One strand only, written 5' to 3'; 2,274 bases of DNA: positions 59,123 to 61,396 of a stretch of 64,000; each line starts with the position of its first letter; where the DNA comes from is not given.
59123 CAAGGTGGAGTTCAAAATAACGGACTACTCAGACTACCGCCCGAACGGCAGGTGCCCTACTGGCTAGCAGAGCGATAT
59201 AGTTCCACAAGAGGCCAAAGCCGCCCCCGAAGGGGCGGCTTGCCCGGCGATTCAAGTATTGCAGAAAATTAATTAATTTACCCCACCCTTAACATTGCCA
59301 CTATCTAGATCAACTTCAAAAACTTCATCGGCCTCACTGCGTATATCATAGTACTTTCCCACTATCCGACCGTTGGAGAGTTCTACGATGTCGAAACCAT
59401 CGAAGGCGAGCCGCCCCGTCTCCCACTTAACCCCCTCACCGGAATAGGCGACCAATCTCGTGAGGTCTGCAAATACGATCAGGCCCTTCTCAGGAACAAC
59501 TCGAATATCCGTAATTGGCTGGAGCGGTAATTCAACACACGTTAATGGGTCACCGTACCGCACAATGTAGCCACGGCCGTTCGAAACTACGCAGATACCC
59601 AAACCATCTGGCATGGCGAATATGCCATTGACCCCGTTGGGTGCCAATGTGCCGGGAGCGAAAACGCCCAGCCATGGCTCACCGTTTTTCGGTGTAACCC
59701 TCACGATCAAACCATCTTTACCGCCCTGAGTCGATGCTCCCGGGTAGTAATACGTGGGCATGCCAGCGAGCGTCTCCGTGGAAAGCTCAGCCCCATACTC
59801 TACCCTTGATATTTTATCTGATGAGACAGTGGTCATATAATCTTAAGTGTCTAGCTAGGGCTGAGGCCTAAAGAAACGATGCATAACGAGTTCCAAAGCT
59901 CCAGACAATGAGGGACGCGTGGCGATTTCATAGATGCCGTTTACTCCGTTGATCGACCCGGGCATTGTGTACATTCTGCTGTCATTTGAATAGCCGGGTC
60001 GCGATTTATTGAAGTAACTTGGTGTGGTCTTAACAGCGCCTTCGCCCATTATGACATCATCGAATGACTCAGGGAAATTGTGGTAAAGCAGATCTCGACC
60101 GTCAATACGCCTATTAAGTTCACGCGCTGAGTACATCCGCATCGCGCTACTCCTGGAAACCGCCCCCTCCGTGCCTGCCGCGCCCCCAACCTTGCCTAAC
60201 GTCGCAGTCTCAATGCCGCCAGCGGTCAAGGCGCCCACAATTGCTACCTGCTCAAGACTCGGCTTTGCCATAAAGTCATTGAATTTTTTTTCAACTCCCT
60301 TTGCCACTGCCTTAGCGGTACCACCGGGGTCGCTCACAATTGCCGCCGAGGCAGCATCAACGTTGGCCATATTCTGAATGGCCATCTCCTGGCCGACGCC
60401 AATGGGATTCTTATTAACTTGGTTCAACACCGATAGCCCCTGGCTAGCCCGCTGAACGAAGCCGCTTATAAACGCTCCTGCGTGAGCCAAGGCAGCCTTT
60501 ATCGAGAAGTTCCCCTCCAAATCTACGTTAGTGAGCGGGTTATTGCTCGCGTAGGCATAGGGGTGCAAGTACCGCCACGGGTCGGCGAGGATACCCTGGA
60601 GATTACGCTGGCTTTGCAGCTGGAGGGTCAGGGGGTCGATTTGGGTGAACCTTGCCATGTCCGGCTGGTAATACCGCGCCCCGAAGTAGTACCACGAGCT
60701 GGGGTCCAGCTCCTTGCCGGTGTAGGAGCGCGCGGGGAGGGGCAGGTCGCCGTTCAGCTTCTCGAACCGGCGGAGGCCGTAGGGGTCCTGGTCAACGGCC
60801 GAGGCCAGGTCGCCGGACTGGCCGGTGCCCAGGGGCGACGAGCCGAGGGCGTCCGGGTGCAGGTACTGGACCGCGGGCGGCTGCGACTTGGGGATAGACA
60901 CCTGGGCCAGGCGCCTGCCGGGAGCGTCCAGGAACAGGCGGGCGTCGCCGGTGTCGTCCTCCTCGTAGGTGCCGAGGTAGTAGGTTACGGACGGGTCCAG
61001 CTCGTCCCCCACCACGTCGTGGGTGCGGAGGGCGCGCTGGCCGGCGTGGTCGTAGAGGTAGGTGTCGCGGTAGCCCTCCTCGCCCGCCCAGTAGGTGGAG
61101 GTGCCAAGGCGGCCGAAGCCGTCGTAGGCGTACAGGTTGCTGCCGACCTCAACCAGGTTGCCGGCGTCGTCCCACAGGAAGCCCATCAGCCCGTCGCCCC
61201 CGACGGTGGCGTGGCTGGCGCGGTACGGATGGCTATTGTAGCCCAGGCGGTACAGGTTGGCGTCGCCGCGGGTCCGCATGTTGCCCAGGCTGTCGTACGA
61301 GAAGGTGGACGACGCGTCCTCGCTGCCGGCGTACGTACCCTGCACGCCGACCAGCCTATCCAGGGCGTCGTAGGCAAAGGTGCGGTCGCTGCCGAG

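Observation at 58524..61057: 520-bp near-identical direct repeats poised for toxin-tip switching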

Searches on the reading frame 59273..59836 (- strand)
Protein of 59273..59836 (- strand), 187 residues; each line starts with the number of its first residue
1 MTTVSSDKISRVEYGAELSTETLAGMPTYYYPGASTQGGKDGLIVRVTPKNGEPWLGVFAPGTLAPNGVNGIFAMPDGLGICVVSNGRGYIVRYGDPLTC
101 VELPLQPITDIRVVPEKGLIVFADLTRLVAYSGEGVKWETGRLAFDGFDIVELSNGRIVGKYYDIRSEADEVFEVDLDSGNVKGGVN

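Call 6: search_protein_families(library=pfam, proteins=[window:59273-59836:-], max_evalue=0.01)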
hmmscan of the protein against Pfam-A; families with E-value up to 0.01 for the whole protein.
window:59273-59836:- (187 aa): 0 families

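Call 8: search_protein_families(library=ncbifam, proteins=[window:59273-59836:-], max_evalue=0.01)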
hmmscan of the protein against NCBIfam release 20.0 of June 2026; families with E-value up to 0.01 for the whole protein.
window:59273-59836:- (187 aa): 0 families

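Call 12: find_encoding_contigs(protein=window:59273-59836:-, flank=10000)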
Protein window:59273-59836:- (187 aa): 1 contig read that carries it; 1 place shown.
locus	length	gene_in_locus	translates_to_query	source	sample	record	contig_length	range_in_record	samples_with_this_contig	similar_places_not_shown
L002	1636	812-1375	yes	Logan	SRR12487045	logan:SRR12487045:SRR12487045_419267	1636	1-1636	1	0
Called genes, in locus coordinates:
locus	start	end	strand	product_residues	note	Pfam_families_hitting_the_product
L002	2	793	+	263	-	?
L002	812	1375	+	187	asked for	-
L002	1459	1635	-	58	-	?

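Call 25: search_protein_families(library=pfam, proteins=[window:59273-59836:-], max_evalue=10)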
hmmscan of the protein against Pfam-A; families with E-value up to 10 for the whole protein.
window:59273-59836:- (187 aa): 0 families
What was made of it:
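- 59273..59836 (-): Candidate immunity gene for tip 1 (187 aa). It has no family hit (calls 6, 8, 25).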

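Call 49: list_cluster_members(proteins=[P0014, P0001, window:59273-59836:-])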
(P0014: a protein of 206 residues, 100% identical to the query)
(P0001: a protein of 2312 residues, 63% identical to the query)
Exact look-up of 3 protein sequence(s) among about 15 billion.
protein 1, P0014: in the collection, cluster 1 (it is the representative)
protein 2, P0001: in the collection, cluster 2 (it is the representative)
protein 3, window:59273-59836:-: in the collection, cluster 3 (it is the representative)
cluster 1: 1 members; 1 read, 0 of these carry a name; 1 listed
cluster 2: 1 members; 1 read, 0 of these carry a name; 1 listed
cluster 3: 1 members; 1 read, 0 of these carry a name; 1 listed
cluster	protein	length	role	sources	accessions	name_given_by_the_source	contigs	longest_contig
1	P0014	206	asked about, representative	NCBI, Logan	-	-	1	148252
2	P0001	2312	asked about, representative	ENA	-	-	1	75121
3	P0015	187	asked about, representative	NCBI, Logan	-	-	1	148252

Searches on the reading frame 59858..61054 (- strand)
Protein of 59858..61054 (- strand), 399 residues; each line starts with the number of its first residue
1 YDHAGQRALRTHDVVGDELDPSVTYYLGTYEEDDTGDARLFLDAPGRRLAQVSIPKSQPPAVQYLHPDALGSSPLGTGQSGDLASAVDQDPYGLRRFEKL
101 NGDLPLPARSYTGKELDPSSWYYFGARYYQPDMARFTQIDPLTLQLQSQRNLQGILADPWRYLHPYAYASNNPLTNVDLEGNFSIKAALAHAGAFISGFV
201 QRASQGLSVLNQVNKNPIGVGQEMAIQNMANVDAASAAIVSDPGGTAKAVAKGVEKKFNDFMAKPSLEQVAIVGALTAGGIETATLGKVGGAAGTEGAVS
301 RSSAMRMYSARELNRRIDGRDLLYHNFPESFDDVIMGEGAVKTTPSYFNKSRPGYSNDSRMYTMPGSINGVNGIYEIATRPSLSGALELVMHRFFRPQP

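Call 35: find_homologous_proteins(query=window:59858-61054:-, max_evalue=0.00001)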
Query seq(399 aa) (399 aa): 12 proteins with E <= 0.00001 among 8000 candidates.
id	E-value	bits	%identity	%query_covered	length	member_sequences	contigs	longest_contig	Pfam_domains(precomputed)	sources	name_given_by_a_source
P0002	1.6e-136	474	100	55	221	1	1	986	-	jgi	jgi:hypothetical protein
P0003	1.3e-59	221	40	88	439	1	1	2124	-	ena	-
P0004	5.0e-56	209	53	49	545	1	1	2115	PF05593.20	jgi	jgi:RHS repeat-associated protein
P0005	2.9e-38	150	49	45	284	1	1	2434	PF00545.26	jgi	jgi:RHS repeat-associated protein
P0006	2.0e-22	98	54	23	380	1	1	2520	-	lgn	-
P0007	1.7e-21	95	50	19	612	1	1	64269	PF07591.16,PF13403.12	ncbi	-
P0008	6.8e-21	93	32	69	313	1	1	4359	-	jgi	jgi:RHS repeat-associated protein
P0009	1.3e-20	92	47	29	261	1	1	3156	PF05593.20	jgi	jgi:hypothetical protein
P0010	2.4e-18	85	41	34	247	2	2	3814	-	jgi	-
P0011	6.3e-16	77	34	45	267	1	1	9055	-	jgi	jgi:hypothetical protein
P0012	3.3e-11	61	32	46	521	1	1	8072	PF05593.20,PF25023.2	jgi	jgi:RHS repeat-associated protein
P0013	4.2e-6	44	34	36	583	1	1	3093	PF25023.2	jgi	jgi:RHS repeat-associated protein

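Call 37: find_encoding_contigs(protein=P0005, flank=10000)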
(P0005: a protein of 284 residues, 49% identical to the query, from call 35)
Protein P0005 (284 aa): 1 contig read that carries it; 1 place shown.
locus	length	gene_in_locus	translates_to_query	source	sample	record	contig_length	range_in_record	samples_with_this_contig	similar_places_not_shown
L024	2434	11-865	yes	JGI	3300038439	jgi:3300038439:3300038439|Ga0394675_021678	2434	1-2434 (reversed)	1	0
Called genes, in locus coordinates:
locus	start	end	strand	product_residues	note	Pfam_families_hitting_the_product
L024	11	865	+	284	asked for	PF00545:Ribonuclease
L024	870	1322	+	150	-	PF01337:Barstar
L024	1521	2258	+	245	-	-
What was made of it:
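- Closest known: TcC hypervariable-region replacement by recombination within the RHS core in Tc. Different: Adjacent small immunity-type genes (Barstar in relative L024, call 37) point to bacterial targets rather than insect targets.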

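Call 38: find_encoding_contigs(protein=P0003, flank=10000)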
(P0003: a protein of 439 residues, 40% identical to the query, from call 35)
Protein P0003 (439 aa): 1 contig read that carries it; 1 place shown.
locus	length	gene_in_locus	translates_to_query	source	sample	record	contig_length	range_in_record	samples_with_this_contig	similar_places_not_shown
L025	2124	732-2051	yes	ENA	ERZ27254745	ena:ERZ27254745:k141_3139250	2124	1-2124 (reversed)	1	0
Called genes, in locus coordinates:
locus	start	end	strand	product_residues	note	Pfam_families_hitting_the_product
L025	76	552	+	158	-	-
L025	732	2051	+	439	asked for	-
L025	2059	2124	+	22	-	?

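Call 39: find_encoding_contigs(protein=P0002, flank=10000)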
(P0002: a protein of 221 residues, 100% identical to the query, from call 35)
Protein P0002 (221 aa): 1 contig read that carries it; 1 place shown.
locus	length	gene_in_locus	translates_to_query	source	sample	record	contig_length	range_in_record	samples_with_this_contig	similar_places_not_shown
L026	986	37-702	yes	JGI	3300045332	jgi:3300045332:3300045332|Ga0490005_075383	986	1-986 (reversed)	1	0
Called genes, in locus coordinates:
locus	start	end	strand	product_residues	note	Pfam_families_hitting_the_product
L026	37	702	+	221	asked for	-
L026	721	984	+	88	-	?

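Call 40: find_encoding_contigs(protein=P0004, flank=10000)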
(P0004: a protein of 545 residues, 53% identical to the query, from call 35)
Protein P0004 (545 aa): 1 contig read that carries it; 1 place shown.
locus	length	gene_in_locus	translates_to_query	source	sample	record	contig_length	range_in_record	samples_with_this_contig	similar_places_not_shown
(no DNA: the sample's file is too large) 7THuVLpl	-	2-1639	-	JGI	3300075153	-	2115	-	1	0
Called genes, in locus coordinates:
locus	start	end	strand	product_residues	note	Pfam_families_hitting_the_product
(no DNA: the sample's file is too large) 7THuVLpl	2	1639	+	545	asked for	PF05593:RHS_repeat (faint)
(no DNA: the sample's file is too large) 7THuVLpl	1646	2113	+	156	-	?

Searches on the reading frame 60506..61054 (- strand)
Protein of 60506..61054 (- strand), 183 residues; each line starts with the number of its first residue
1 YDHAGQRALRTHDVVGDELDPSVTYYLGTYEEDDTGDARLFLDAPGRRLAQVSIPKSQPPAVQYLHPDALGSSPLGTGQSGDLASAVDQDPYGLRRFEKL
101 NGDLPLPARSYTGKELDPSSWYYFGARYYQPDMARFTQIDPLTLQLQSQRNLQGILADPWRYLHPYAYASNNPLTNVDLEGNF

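Call 32: find_related_loci(query=A3, collection=metagenome_contigs, flank=10000)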
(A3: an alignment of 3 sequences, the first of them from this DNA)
Query A3 (183 aa) in metagenome_contigs; peptide patterns used: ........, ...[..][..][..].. (x = any residue, [..] = any of these).
254 stretches matched a pattern; 1 encode a relative of the query (tblastn E <= 1e-3); 1 distinct loci.
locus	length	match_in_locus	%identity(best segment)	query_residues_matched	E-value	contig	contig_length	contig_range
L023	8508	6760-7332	25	1-181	7e-7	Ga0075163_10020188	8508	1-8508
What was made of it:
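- Tried and rejected: The metagenome contig scan found one hit at 25% (call 32).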

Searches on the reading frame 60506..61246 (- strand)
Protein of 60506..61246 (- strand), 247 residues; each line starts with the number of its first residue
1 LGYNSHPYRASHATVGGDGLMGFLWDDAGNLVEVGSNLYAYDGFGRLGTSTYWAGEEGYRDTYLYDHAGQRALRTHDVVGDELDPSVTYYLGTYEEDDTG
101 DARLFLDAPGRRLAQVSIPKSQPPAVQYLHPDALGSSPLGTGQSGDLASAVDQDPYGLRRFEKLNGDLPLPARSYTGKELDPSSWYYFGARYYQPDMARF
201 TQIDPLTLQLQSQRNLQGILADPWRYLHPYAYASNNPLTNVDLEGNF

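Call 22: find_related_loci(query=window:60506-61246:-, collection=genome_contigs, flank=10000)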
Query seq(247 aa) (247 aa) in genome_contigs; peptide patterns used: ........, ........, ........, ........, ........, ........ (x = any residue, [..] = any of these).
88 stretches matched a pattern; 20 encode a relative of the query (tblastn E <= 1e-3); 19 distinct loci.
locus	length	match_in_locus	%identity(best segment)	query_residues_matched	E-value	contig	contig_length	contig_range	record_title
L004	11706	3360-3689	34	127-247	6e-14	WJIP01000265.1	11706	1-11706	MAG: Caldithrix sp. isolate Bin_012 k141_3069038, whole genome shotgun sequence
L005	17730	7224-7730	32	72-245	3e-13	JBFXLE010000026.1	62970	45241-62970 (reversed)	MAG: Calditrichaceae bacterium isolate CA_2019_TPIn_91 NODE_1571_length_62970_cov_20.602804_TPIn, whole genome shotgun s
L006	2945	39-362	36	128-246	3e-13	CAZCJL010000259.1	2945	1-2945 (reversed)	MAG TPA_asm: uncultured Cytophagia bacterium isolate SRP141376_co4_213 genome assembly, contig: NODE_57144_length_2945_c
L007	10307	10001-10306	37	128-240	7e-13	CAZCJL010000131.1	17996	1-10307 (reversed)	MAG TPA_asm: uncultured Cytophagia bacterium isolate SRP141376_co4_213 genome assembly, contig: NODE_5376_length_17996_c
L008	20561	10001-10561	29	31-205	2e-12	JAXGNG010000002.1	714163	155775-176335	MAG: Spirochaetota bacterium isolate AnMBR.bin250 bin250_2, whole genome shotgun sequence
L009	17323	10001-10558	28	31-205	7e-13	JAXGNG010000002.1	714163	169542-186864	MAG: Spirochaetota bacterium isolate AnMBR.bin250 bin250_2, whole genome shotgun sequence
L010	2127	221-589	32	112-245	1e-11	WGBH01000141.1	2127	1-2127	MAG: Thiotrichaceae bacterium isolate S144_19 k151_226562, whole genome shotgun sequence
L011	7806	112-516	29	111-245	8e-11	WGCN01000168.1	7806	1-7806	MAG: Calditrichales bacterium isolate S144_8_esom k151_491123, whole genome shotgun sequence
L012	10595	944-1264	33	127-245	8e-11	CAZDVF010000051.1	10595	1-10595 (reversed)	MAG TPA_asm: uncultured bacterium isolate binchicken_co256_218 genome assembly, contig: NODE_16652_length_10595_cov_4.50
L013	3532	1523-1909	28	107-245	7e-10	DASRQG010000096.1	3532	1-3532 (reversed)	MAG TPA_asm: Mariniphaga sp. isolate SMAG_U10316 k141_1134288, whole genome shotgun sequence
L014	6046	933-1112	39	174-245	1e-9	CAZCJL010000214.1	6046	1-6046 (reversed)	MAG TPA_asm: uncultured Cytophagia bacterium isolate SRP141376_co4_213 genome assembly, contig: NODE_21156_length_6046_c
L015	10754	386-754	30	121-245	8e-10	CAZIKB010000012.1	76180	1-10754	MAG TPA_asm: uncultured Cytophagia bacterium isolate binchicken_co121_9 genome assembly, contig: NODE_87_length_76180_co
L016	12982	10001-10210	36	169-245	1e-9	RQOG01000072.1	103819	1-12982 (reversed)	MAG: Calditrichaeota bacterium isolate Zgenome_0002 k87_1542350, whole genome shotgun sequence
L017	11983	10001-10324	33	128-245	2e-9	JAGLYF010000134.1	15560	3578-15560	MAG: Calditrichia bacterium isolate RS_13_18 ZL320.bin.18.fa_134, whole genome shotgun sequence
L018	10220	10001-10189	38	134-195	2e-7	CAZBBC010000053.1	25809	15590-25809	MAG TPA_asm: uncultured Calditrichota bacterium isolate SRP214966_co2_445 genome assembly, contig: NODE_2398_length_2580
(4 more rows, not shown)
